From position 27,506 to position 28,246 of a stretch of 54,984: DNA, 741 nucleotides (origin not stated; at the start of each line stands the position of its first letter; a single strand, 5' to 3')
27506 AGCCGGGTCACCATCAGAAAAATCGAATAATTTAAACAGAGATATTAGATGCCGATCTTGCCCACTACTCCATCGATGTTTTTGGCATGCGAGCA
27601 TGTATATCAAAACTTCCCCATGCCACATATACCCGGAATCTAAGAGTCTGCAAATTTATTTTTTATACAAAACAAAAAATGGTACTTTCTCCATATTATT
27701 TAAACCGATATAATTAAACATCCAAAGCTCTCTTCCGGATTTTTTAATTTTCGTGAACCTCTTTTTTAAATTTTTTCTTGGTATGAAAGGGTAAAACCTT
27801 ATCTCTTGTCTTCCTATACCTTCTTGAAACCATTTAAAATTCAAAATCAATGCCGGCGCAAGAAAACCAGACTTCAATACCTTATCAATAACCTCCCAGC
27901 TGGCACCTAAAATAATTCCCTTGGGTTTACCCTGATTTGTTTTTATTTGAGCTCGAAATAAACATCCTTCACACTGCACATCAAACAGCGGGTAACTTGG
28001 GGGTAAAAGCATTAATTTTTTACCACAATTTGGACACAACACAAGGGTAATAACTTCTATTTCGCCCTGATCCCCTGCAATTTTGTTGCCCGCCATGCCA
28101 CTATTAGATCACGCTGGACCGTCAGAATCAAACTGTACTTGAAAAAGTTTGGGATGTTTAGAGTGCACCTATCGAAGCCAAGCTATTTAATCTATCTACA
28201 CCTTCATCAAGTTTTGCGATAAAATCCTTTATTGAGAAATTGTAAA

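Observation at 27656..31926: AT-rich restriction-modification island with two Dam-class m6A methyltransferases and a large candidate endonuclease (Type IIS-like architecture)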

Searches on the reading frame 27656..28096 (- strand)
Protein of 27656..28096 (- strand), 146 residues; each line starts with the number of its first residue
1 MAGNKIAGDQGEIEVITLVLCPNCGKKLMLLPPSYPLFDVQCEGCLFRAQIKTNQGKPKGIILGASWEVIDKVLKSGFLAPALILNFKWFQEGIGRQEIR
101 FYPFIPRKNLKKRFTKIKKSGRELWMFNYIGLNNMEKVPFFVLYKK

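Call 3: search_protein_families(library=pfam, proteins=[window:27656-28096:-], max_evalue=0.1)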
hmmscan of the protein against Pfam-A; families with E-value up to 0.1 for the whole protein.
window:27656-28096:- (146 aa): 2 families
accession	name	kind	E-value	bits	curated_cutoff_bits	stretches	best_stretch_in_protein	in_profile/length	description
PF06044.18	DpnI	-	5.1e-05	23.4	26.7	1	18-135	31-150/183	Dam-replacing family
PF10071.14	DUF2310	-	0.025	14.3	25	1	20-47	220-247/255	Zn-ribbon-containing, possibly nucleic-acid-binding protein (DUF2310)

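Call 4: search_protein_families(library=ncbifam, proteins=[window:27656-28096:-], max_evalue=0.1)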
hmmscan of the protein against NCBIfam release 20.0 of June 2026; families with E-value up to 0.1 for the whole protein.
window:27656-28096:- (146 aa): 1 family
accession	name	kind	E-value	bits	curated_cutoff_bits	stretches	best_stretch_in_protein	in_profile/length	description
NF011482.0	PRK14892.1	equivalog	0.079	12.9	109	0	18-54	21-57/101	putative transcription elongation factor Elf1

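Call 6: search_solved_structures(query=window:27656-28096:-, max_evalue=10, show_alignments=3)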
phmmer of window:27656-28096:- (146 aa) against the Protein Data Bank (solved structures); distinct sequences matched with E-value up to 10: 5.
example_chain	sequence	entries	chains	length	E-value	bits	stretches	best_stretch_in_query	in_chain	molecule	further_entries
9spj_ZT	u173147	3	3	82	1.2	12.1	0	26-47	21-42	40S ribosomal protein S27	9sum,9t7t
8ip8_xa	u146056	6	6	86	2.1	11.4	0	26-46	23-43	40S ribosomal protein eS27 | 40S ribosomal protein S27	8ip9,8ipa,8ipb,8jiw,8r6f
4v7e_Bb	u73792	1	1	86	2.3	11.3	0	26-46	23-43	40S ribosomal protein S27E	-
3jbn_4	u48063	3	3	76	2.7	11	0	26-47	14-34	40S ribosomal protein eS27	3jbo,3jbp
3j7a_4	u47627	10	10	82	3.2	10.8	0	26-47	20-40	40S ribosomal protein eS27 | 40S ribosomal protein S27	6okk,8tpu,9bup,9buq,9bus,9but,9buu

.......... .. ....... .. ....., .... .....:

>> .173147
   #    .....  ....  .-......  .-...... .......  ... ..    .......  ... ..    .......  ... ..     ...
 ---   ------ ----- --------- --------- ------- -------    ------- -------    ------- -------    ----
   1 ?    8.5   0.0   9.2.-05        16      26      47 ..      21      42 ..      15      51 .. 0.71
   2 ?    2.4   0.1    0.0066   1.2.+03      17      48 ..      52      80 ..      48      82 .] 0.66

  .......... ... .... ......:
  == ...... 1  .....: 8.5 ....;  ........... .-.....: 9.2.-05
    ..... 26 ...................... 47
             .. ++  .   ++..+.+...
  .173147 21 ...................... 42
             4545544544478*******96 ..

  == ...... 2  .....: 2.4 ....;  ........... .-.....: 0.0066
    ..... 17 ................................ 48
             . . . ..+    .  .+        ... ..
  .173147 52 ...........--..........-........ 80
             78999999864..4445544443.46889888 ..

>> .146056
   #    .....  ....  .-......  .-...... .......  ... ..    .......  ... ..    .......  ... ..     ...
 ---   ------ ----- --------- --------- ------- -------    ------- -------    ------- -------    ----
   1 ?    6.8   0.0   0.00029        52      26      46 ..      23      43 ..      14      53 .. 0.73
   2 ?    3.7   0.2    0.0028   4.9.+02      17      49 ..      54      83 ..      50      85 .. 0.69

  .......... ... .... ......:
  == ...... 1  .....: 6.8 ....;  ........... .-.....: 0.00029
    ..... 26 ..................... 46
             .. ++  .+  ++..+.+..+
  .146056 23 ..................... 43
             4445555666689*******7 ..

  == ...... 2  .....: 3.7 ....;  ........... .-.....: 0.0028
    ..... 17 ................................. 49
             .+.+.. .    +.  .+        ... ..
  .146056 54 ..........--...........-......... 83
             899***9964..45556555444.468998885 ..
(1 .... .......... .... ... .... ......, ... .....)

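Call 7: find_homologous_proteins(query=window:27656-28096:-, max_evalue=0.001)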
Query window:27656-28096:- (146 aa): 846 proteins with E <= 0.001 among 862 candidates; the best 120 are listed.
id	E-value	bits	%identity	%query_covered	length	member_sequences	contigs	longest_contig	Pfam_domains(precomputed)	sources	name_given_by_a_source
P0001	3.7e-74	266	100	81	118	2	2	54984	-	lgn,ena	-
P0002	1.3e-70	254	73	100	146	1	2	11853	PF06044.19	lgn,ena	-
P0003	8.2e-69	248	71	100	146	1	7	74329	PF06044.19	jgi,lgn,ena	-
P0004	2.2e-65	237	68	100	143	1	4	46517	PF06044.19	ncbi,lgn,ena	-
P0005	3.0e-65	237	68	100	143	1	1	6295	PF06044.19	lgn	-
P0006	9.6e-65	235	71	100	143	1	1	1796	PF06044.19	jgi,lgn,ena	-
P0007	1.3e-64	235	72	99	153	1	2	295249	PF06044.19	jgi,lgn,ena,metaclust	metaclust:\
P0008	5.0e-64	233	68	99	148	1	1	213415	-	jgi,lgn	jgi:hypothetical protein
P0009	7.7e-64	232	68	100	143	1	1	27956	PF06044.19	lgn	-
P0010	1.2e-63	231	73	97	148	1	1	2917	PF06044.19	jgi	jgi:hypothetical protein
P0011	1.3e-63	231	68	99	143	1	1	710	-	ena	-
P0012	1.4e-63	231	66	100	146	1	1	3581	PF06044.19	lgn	-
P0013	1.9e-63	231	69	99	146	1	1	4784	-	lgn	-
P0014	2.7e-63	230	68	100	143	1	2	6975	PF06044.19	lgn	-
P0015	3.2e-63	230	73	99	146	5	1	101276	-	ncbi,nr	ncbi:MAG: hypothetical protein PHW01_05085 [Patescibacteria group bacterium]|nr:hypothetical protein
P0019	4.8e-61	223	65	100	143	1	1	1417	PF06044.19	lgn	-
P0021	4.0e-60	220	66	100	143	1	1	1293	PF06044.19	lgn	-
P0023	4.8e-60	220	67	99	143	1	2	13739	PF06044.19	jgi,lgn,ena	jgi:hypothetical protein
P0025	8.0e-60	219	68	99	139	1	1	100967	PF06044.19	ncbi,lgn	-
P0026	1.3e-59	218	65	100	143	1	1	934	PF06044.19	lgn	-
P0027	1.7e-59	218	64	100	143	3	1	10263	PF06044.19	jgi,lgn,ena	-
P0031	4.0e-59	217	67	99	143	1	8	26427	PF06044.19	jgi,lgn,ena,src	-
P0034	2.8e-58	214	63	100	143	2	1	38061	PF06044.19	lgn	-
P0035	3.9e-58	214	63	100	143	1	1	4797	PF06044.19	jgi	jgi:ssDNA-binding Zn-finger/Zn-ribbon topoisomerase 1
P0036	4.6e-58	213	63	99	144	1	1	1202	PF06044.19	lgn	-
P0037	6.8e-58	213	62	100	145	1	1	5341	PF06044.19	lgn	-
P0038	1.0e-57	212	65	97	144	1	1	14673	PF06044.19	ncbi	-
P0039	1.3e-57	212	64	100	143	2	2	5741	PF06044.19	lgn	-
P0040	2.5e-57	211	64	100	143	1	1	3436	PF06044.19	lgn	-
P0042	3.9e-57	210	62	100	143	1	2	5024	PF06044.19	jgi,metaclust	metaclust:\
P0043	3.9e-57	210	63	100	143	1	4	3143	PF06044.19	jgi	jgi:DNA-directed RNA polymerase subunit RPC12/RpoP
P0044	4.2e-57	210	62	100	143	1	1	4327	PF06044.19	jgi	jgi:hypothetical protein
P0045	4.5e-57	210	60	100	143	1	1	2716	PF06044.19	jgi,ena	-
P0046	4.7e-57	210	63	99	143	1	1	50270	PF06044.19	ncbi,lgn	-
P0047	5.1e-57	210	64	100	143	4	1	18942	PF06044.19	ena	-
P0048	6.8e-57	209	66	100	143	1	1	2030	PF06044.19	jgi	jgi:hypothetical protein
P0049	6.9e-57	209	64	100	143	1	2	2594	PF06044.19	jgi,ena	jgi:DNA-directed RNA polymerase subunit RPC12/RpoP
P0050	7.8e-57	209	63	100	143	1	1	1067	PF06044.19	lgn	-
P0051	1.1e-56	209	62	100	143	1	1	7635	PF06044.19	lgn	-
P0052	1.2e-56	209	62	100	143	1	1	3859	PF22910.2,PF06044.19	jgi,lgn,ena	-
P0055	1.7e-56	208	62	100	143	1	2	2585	PF06044.19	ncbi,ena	ncbi:MAG: DpnI domain-containing protein [Nanoarchaeota archaeon]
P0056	1.7e-56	208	64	100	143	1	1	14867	PF06044.19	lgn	-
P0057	1.7e-56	208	61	100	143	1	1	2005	PF06044.19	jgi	jgi:DNA-directed RNA polymerase subunit RPC12/RpoP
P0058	1.9e-56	208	63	95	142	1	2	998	PF06044.19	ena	-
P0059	2.0e-56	208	64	100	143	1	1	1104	PF06044.19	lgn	-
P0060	2.1e-56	208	61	99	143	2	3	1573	PF06044.19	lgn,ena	-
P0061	3.0e-56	207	64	100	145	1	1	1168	PF06044.19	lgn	-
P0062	3.1e-56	207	60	100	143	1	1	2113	PF06044.19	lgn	-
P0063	3.1e-56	207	66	100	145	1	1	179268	PF06044.19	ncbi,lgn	-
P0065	4.5e-56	207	62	100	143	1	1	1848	PF06044.19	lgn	-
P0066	4.9e-56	207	64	100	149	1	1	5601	PF06044.19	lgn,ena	-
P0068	5.3e-56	207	62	100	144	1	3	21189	PF06044.19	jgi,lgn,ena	-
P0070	6.1e-56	206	62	100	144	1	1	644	PF06044.19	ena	-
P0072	6.5e-56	206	66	97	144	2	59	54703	PF06044.19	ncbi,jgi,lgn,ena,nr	ncbi:MAG: hypothetical protein HOJ15_00260 [Candidatus Jacksonbacteria bacterium]|jgi:hypothetical p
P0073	7.2e-56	206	64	98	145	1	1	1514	PF06044.19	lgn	-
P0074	7.7e-56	206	60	100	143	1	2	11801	PF06044.19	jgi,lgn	jgi:DNA-directed RNA polymerase subunit RPC12/RpoP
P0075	7.9e-56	206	60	100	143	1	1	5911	PF06044.19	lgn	-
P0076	8.8e-56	206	62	100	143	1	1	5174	PF06044.19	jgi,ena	-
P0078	1.3e-55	205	59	100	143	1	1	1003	PF06044.19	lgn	-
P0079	1.4e-55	205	63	100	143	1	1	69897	PF06044.19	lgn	-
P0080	1.5e-55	205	58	100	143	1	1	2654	PF06044.19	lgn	-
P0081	1.5e-55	205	62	99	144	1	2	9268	PF06044.19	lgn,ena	-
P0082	1.6e-55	205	64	100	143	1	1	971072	PF06044.19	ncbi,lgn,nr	ncbi:MAG: DpnI domain-containing protein [Patescibacteria group bacterium]|nr:DpnI domain-containing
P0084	1.8e-55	205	63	97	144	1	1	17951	PF06044.19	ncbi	-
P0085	1.8e-55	205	62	100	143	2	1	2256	PF06044.19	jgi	jgi:DNA-directed RNA polymerase subunit RPC12/RpoP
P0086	1.8e-55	205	62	98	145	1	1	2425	PF06044.19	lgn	-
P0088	2.0e-55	205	65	98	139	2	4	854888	PF06044.19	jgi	-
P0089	2.7e-55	204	61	100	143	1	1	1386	PF06044.19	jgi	jgi:DNA-directed RNA polymerase subunit RPC12/RpoP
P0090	3.4e-55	204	61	100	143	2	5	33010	PF06044.19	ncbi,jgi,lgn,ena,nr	ncbi:MAG: hypothetical protein M0P05_02895 [Candidatus Colwellbacteria bacterium]|jgi:hypothetical p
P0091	3.5e-55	204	59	100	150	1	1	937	PF06044.19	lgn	-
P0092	3.6e-55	204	61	100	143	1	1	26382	PF06044.19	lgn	-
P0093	3.8e-55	204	60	100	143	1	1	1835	PF06044.19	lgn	-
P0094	4.8e-55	203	63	97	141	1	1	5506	PF06044.19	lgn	-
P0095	5.0e-55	203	61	99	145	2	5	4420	PF06044.19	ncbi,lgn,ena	-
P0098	6.6e-55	203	61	100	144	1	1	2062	PF06044.19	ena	-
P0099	7.3e-55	203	62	100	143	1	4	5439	PF06044.19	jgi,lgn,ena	-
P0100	7.3e-55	203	63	99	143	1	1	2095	PF06044.19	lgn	-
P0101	7.5e-55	203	63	99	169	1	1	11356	PF06044.19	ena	-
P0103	8.8e-55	203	59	100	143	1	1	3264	PF06044.19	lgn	-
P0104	9.5e-55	203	62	100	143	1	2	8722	PF06044.19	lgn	-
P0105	1.0e-54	202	61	99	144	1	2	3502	PF06044.19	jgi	jgi:DNA-directed RNA polymerase subunit RPC12/RpoP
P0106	1.0e-54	202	60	100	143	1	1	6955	PF06044.19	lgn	-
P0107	1.1e-54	202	63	98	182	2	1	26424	PF06044.19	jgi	-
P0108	1.1e-54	202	61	98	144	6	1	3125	PF06044.19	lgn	-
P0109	1.2e-54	202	60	100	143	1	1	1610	PF06044.19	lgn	-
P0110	1.2e-54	202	62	100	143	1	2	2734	PF06044.19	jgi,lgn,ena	-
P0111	1.2e-54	202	64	100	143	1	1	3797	PF06044.19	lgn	-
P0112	1.3e-54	202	61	96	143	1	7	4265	PF06044.19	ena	-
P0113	1.4e-54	202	60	100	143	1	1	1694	PF06044.19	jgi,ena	-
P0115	1.5e-54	202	60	100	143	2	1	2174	PF06044.19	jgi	jgi:hypothetical protein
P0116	1.5e-54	202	60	100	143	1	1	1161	PF06044.19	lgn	-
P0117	1.5e-54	202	60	100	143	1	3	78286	PF06044.19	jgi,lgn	jgi:transcription elongation factor Elf1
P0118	1.6e-54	202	60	100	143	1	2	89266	PF06044.19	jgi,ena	jgi:DNA-directed RNA polymerase subunit RPC12/RpoP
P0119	1.8e-54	202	62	100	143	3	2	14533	PF06044.19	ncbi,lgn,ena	-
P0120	1.8e-54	202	63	100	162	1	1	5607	PF06044.19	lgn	-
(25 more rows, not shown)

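Call 8: search_protein_families(library=padloc, proteins=[window:27656-28096:-], max_evalue=0.1)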
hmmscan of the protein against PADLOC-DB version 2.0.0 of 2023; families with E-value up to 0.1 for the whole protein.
window:27656-28096:- (146 aa): 1 family
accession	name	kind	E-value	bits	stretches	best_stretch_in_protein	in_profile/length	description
PDLC03207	mREase_II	-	0.0073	13.7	1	19-135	32-149/256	Type II methyl-directed restriction enzyme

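Call 10: find_encoding_contigs(protein=P0003, flank=6000, max_places=3)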
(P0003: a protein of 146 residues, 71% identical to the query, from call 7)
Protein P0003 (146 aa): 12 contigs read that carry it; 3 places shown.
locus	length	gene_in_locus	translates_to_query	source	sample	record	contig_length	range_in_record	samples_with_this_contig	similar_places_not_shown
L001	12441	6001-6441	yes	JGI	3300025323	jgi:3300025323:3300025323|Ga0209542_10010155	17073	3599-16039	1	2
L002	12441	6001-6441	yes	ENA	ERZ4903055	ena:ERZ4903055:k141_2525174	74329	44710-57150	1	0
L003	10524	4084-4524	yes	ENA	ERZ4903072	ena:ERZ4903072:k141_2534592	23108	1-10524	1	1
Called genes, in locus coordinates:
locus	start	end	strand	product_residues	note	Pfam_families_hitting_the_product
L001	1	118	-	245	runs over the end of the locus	-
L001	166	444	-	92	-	PF00708:Acylphosphatase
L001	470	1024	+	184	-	PF01625:PMSR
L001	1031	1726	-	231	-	PF01726:LexA_DNA_bind, PF00717:Peptidase_S24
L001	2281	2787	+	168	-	PF03449:GreA_GreB_N, PF01272:GreA_GreB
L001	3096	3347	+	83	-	PF13376:OmdA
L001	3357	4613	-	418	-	PF06123:CreD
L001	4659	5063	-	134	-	-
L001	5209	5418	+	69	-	-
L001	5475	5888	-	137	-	-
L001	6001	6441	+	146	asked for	PF06044:DpnI (weak)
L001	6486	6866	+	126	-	-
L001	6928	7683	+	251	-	PF12705:PDDEXK_1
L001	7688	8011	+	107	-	PF04480:DUF559 (weak)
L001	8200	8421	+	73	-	PF02201:SWIB, PF26291:SWIB_eIF2D (weak)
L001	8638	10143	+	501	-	PF25199:nSTAND_NTPase5 (faint), PF00005:ABC_tran, PF01637:ATPase_2 (faint), PF02367:TsaE (faint), PF02463:SMC_N (faint), PF12775:AAA_7 (faint), PF13191:AAA_16 (faint), PF00005:ABC_tran, +7 more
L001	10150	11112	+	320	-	PF01018:GTP1_OBG, PF01926:MMR_HSR1, PF02421:FeoB_N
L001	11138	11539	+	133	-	-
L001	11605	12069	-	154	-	-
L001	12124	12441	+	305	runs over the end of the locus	PF02557:VanY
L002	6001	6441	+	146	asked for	PF06044:DpnI (weak)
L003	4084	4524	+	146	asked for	PF06044:DpnI (weak)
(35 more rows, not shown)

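Call 11: find_encoding_contigs(protein=P0082, flank=6000, max_places=2)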
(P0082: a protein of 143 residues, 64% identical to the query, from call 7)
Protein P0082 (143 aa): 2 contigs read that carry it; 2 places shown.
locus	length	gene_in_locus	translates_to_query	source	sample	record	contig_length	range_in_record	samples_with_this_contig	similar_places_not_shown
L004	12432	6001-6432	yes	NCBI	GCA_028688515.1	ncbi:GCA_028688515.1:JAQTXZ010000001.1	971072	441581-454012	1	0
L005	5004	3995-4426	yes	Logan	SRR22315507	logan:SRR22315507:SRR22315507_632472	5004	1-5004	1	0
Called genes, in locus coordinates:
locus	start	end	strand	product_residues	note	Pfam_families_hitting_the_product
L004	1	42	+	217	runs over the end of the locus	-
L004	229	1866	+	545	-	PF13177:DNA_pol3_delta2, PF13604:AAA_30 (weak), PF00004:AAA, PF12169:DNA_pol3_gamma3 (weak)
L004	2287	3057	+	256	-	-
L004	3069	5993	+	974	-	-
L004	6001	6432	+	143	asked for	PF06044:DpnI (weak)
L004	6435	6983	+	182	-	PF00005:ABC_tran (weak), PF00625:Guanylate_kin, PF13401:AAA_22 (faint), PF13521:AAA_28 (faint)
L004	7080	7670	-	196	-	-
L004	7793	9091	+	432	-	PF00342:PGI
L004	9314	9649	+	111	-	PF12732:YtxH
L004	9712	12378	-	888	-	PF02861:Clp_N, PF23569:NBD_SMAX1, PF00004:AAA, PF17871:AAA_lid_9, PF00004:AAA, PF07724:AAA_2, PF07728:AAA_5, PF10431:ClpB_D2-small, +7 more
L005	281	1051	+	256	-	-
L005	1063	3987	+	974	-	-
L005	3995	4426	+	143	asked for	PF06044:DpnI (weak)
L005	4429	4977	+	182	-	PF00005:ABC_tran (weak), PF00625:Guanylate_kin, PF13401:AAA_22 (faint), PF13521:AAA_28 (faint)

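Call 19: search_solved_structures(query=A1, max_evalue=10, show_alignments=2)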
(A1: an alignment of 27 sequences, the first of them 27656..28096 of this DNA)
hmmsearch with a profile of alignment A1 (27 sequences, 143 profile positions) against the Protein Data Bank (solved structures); distinct sequences matched with E-value up to 10: 6.
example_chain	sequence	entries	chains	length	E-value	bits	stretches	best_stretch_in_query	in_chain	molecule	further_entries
4esj_A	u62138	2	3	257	0.012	18.7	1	12-76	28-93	Type-2 restriction enzyme DpnI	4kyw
5fj8_I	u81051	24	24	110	0.23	14.6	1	20-72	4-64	DNA-DIRECTED RNA POLYMERASE III SUBUNIT RPC10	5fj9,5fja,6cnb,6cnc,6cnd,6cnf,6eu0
3e8l_C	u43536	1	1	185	1.5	11.9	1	29-56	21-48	Serine proteinase inhibitor A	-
28zu_F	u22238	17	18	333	1.7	11.7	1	13-54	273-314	Eukaryotic translation initiation factor 2 subunit 2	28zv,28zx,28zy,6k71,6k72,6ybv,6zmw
5opt_S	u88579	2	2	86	2.6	11.1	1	5-47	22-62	40S ribosomal protein S27, putative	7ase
5k2m_E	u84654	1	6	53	4.3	10.4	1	9-31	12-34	Probable lysine biosynthesis protein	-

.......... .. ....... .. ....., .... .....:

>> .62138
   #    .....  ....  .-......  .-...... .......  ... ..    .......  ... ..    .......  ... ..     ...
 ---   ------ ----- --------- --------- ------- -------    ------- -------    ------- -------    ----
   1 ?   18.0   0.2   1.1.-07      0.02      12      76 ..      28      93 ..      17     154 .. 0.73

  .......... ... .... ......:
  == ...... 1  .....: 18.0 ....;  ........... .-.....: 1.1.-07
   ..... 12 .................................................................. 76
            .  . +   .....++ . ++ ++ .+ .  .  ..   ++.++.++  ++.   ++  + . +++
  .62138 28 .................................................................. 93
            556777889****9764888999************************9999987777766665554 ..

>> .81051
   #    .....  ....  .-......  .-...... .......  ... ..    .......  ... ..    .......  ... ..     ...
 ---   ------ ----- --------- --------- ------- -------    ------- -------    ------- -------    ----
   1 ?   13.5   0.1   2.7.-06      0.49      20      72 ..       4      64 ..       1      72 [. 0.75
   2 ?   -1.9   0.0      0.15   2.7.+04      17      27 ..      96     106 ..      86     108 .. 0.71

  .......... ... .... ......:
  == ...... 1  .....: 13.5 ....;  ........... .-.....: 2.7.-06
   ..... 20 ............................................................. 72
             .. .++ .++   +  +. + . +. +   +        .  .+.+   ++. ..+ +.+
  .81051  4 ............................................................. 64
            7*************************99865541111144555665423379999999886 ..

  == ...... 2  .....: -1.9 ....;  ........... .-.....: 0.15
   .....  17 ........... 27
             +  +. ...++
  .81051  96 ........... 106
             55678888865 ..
